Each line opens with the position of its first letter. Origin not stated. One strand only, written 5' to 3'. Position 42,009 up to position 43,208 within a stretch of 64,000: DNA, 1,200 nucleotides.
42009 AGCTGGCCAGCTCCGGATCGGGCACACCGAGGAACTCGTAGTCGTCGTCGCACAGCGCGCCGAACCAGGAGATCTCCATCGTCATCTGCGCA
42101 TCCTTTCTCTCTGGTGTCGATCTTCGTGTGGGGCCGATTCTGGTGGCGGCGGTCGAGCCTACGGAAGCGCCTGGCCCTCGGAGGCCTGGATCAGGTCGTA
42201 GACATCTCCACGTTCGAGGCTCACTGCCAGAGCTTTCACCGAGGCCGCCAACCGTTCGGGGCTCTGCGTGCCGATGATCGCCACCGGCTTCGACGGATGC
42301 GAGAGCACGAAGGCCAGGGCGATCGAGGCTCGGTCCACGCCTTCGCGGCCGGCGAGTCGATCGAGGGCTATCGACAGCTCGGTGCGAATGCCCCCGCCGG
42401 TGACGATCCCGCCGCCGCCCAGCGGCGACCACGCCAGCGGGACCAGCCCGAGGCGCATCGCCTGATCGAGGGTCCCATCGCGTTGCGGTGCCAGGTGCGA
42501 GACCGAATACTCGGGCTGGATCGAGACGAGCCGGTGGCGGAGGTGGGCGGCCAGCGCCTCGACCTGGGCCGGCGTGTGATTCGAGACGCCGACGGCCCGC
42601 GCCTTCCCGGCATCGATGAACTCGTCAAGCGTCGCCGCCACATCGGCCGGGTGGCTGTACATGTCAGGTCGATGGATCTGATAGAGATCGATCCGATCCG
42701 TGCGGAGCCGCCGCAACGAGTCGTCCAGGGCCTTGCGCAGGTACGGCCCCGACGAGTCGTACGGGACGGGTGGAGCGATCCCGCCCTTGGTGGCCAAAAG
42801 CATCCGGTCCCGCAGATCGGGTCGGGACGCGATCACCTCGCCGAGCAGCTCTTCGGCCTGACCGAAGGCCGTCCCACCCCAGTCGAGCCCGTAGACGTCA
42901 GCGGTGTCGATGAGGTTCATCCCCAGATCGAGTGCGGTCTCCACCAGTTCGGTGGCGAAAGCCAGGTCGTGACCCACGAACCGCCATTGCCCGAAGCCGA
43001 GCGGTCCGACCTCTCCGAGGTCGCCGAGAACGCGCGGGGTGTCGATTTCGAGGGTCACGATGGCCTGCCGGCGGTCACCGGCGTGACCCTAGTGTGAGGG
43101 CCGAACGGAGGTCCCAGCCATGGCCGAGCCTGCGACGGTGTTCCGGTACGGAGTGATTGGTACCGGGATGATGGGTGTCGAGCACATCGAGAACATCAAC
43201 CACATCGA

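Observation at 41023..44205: Probable sulfoquinovose monooxygenase (sulfo-SMO) pathway in an Acidimicrobiia-like actinobacterium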

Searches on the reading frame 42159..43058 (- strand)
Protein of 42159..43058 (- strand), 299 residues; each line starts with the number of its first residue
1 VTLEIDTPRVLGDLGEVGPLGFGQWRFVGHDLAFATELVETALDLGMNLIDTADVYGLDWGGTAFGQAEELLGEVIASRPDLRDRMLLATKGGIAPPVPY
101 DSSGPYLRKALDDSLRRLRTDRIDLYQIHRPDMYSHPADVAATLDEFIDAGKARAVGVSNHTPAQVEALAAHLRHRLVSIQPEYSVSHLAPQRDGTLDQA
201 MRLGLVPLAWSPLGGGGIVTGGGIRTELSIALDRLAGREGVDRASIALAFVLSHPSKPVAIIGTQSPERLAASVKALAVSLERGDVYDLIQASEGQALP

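Call 6: search_solved_structures(query=window:42159-43058:-, max_evalue=0.001, show_alignments=1)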
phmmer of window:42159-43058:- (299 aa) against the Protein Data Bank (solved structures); distinct sequences matched with E-value up to 0.001: 168 (the best 60 are shown).
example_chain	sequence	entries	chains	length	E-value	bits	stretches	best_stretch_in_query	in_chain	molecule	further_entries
7bby_A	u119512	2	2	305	1.9e-39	139.1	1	11-295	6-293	Aryl-alcohol dehydrogenase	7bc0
7bbz_A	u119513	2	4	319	2e-39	139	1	11-293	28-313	Aryl-alcohol dehydrogenase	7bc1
4r9o_A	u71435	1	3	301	2.4e-36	128.9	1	21-296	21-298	Putative aldo/keto reductase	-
1og6_A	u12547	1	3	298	4.6e-35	124.7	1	22-296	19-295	HYPOTHETICAL OXIDOREDUCTASE YDHF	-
1ur3_M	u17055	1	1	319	5.8e-35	124.4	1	22-296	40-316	HYPOTHETICAL OXIDOREDUCTASE YDHF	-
7twz_A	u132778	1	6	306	1.2e-33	120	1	22-296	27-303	Putative oxidoreductase, NAD(P)-linked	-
8xr2_A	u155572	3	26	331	1.1e-28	103.8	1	30-236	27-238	Aldo/keto reductase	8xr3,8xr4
8jwk_A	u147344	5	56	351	1.4e-28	103.5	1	30-236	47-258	Aldo/keto reductase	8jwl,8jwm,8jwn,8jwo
9wk1_D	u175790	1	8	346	2.2e-26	96.2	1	9-218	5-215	DON 3-epimerase chain D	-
7utf_A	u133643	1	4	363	5.1e-26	95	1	31-237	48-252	Putative oxidoreductase, aryl-alcohol dehydrogenase like protein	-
8hwn_B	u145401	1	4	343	6e-25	91.5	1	31-219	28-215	DepB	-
1pz1_A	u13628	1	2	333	1.4e-22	83.7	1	19-200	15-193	General stress protein 69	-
1pyf_A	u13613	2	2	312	4.2e-22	82.2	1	16-185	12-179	IolS protein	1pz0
8hnq_A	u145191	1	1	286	6.9e-22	81.5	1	12-289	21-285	NADPH-dependent aldo/keto reductase AKR13B2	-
3n6q_A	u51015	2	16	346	1.1e-21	80.8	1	19-222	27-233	YghZ aldo-keto reductase | ALDO-KETO REDUCTASE AKR14A1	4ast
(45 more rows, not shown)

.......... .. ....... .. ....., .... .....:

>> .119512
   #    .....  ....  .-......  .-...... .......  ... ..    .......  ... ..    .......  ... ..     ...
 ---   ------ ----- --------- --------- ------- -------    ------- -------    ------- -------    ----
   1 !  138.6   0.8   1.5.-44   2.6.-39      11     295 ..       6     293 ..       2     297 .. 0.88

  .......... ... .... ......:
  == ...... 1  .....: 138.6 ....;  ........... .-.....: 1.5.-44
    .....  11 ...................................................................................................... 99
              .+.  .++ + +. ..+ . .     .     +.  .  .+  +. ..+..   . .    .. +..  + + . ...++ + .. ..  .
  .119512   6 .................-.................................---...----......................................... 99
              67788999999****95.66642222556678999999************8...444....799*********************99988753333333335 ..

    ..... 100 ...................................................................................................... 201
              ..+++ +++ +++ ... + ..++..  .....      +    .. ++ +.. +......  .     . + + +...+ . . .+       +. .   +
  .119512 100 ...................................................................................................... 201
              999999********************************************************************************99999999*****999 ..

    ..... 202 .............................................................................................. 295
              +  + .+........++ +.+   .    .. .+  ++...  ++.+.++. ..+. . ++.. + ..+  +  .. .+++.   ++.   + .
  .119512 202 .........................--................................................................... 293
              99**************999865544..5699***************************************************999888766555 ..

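Call 9: search_protein_families(library=pfam, proteins=[window:42159-43058:-], max_evalue=0.001)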
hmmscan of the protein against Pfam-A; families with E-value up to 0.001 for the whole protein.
window:42159-43058:- (299 aa): 1 family
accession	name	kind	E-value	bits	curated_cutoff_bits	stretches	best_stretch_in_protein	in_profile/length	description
PF00248.27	Aldo_ket_red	-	4e-54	184.1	24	1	19-286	1-283/291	Aldo/keto reductase family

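Call 10: search_protein_families(library=ncbifam, proteins=[window:42159-43058:-], max_evalue=0.001)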
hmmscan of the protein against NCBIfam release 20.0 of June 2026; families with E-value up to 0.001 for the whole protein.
window:42159-43058:- (299 aa): 7 families
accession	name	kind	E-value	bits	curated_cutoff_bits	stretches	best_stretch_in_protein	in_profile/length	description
NF007912.0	PRK10625.1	equivalog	7.3e-21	74.9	415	1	16-188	12-212/346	NADP(H)-dependent aldo-keto reductase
NF007388.0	PRK09912.1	subfamily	2.4e-19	69.4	448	1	20-221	28-232/346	L-glyceraldehyde 3-phosphate reductase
NF049922.1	MethglyxlRedYdjG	equivalog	1.2e-14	54.1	550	1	30-221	33-227/326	NADH-dependent methylglyoxal reductase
NF007695.0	PRK10376.1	subfamily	1.7e-14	53.6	280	1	31-289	38-283/290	oxidoreductase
NF008377.0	PRK11172.1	equivalog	1.3e-11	44.2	327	1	20-168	6-138/267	2,5-didehydrogluconate reductase DkgB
TIGR01293.1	Kv_beta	subfamily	1.1e-10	41.2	365.4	1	17-214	13-211/319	voltage-dependent potassium channel subunit beta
NF008598.0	PRK11565.1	equivalog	1.1e-10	41.1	425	1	17-297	15-265/275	2,5-didehydrogluconate reductase DkgA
